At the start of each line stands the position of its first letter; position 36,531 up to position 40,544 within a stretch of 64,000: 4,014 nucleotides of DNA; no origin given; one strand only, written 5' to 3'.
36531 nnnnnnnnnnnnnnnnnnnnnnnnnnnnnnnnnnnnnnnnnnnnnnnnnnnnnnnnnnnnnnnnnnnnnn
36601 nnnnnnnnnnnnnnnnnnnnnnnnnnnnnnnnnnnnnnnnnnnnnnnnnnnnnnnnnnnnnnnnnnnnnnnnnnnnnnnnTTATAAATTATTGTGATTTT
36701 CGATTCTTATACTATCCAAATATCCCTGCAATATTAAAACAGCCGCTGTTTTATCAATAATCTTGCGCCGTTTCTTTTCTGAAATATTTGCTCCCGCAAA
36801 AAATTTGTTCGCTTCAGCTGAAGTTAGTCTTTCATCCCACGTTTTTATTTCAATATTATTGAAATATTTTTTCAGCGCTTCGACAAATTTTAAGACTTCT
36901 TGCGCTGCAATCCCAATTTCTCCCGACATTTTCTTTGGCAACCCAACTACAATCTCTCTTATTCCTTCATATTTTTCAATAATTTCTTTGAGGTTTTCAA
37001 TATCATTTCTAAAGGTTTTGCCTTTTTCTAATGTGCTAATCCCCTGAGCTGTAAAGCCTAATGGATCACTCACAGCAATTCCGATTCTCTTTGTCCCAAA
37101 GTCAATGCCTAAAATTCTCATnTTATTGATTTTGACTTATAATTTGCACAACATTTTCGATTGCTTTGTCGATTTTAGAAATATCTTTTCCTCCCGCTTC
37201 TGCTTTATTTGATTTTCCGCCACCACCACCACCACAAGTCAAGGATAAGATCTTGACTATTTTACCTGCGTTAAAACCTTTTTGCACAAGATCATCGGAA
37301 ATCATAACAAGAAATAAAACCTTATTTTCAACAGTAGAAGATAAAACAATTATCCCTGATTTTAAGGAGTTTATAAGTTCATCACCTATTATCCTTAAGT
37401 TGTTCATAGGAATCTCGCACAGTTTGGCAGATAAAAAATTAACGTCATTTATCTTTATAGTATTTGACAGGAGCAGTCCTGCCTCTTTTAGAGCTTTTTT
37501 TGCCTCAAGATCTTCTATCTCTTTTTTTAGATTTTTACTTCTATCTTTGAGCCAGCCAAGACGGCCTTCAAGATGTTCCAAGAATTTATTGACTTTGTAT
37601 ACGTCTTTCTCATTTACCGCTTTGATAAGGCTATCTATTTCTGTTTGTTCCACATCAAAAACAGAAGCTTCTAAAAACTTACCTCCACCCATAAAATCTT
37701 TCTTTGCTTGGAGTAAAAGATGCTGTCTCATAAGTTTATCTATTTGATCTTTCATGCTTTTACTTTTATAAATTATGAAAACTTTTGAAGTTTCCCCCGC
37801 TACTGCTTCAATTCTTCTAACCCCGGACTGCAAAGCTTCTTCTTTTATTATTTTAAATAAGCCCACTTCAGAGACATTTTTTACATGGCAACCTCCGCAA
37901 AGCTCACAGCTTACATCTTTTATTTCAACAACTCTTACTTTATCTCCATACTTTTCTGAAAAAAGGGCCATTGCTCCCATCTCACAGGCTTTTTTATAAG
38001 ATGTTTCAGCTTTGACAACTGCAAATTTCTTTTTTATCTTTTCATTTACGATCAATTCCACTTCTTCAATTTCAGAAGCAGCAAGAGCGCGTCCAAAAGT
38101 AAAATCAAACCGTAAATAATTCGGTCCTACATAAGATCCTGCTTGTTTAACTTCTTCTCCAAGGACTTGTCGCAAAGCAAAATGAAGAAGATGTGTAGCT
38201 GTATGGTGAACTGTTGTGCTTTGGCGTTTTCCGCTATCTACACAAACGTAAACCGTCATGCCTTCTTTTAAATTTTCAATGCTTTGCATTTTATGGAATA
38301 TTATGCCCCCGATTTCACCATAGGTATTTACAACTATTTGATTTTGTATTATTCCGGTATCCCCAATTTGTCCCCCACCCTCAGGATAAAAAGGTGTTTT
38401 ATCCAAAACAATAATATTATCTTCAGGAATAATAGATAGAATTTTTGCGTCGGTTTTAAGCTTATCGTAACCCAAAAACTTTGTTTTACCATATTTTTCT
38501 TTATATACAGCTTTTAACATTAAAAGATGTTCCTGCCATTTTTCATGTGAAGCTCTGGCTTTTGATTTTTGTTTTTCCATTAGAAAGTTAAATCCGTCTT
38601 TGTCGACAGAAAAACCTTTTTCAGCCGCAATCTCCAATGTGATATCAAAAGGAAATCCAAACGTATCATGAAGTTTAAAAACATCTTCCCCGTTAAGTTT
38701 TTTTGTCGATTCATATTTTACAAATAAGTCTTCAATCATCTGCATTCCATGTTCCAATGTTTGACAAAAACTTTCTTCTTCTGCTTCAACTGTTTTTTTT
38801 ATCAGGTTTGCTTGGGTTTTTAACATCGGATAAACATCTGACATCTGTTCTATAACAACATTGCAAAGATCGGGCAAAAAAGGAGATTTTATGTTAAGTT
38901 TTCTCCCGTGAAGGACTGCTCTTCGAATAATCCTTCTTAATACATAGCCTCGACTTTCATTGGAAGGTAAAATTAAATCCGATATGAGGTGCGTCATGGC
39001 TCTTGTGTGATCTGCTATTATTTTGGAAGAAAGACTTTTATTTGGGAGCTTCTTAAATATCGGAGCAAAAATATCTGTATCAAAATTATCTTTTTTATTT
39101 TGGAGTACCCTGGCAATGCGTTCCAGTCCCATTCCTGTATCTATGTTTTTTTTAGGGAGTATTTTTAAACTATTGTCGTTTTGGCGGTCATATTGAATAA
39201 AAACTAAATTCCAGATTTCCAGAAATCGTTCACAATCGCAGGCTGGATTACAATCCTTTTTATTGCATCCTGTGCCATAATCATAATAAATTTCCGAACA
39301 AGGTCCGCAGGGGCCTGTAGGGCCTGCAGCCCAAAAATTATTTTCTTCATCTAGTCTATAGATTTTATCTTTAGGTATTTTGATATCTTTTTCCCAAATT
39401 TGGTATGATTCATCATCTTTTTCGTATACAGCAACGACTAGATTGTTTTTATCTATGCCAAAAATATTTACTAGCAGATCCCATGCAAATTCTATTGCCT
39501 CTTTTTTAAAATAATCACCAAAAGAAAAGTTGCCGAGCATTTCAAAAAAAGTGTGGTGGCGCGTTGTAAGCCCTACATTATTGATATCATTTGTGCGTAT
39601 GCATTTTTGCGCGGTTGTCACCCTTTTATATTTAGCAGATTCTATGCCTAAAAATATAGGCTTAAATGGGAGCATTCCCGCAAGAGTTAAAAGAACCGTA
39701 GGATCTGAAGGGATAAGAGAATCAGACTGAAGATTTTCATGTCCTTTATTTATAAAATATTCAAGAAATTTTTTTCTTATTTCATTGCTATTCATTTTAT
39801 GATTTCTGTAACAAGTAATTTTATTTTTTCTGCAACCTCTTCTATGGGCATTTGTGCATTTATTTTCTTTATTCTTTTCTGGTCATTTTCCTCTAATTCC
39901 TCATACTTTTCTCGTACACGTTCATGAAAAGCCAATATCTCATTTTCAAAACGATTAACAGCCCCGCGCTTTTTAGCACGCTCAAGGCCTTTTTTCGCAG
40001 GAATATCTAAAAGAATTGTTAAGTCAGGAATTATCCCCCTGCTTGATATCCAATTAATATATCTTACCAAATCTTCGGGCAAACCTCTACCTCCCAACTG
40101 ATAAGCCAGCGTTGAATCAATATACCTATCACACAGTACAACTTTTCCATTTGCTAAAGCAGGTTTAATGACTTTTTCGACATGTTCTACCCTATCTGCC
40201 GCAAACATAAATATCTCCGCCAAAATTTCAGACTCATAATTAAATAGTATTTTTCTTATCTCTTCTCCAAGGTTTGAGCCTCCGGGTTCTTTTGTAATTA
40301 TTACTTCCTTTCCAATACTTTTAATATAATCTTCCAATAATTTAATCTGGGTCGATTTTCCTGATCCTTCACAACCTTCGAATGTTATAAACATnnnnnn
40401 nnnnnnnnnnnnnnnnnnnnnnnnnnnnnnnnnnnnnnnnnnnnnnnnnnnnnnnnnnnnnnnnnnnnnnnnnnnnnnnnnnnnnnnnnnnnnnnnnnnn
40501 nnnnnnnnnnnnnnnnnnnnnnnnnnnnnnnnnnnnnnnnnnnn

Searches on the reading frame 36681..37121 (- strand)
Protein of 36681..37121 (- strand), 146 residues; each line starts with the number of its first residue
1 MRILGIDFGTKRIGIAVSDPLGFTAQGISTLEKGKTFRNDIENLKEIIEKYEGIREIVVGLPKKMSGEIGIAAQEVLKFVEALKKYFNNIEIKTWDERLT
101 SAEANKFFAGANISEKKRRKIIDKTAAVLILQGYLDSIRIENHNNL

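Call 60: search_protein_families(library=pfam, proteins=[window:36681-37121:-], max_evalue=0.001)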
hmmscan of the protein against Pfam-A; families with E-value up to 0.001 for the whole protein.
window:36681-37121:- (146 aa): 1 family
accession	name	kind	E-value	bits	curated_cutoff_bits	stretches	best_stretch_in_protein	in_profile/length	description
PF03652.20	RuvX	-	5.9e-43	146.9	29.2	1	1-137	1-134/134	Holliday junction resolvase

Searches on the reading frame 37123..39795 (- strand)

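Call 60: search_protein_families(library=pfam, proteins=[window:37123-39795:-], max_evalue=0.001)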
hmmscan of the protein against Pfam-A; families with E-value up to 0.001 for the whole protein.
window:37123-39795:- (890 aa): 3 families
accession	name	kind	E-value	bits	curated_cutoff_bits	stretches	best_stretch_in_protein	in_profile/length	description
PF01411.24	tRNA-synt_2c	-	2e-189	631.1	30.3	1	5-521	1-550/552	tRNA synthetases class II (A)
PF07973.19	tRNA_SAD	-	7.3e-16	58.3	24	1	620-663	1-44/44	Threonyl and Alanyl tRNA synthetase second additional domain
PF02272.25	DHHA1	-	1e-12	48.8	25.9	1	786-887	3-101/102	DHHA1 domain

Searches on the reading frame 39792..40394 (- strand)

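Call 33: search_protein_families(library=pfam, proteins=[window:39792-40394:-], max_evalue=0.01)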
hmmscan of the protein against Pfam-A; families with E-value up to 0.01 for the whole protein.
window:39792-40394:- (200 aa): 3 families
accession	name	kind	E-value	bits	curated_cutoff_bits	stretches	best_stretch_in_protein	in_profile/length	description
PF02223.23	Thymidylate_kin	-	6.5e-50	169.8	27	1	5-191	1-185/185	Thymidylate kinase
PF13521.12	AAA_28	-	1.9e-06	28.6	27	1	3-167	2-149/164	AAA domain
PF01712.25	dNK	-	0.00065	19.9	27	1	3-197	1-200/203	Deoxynucleoside kinase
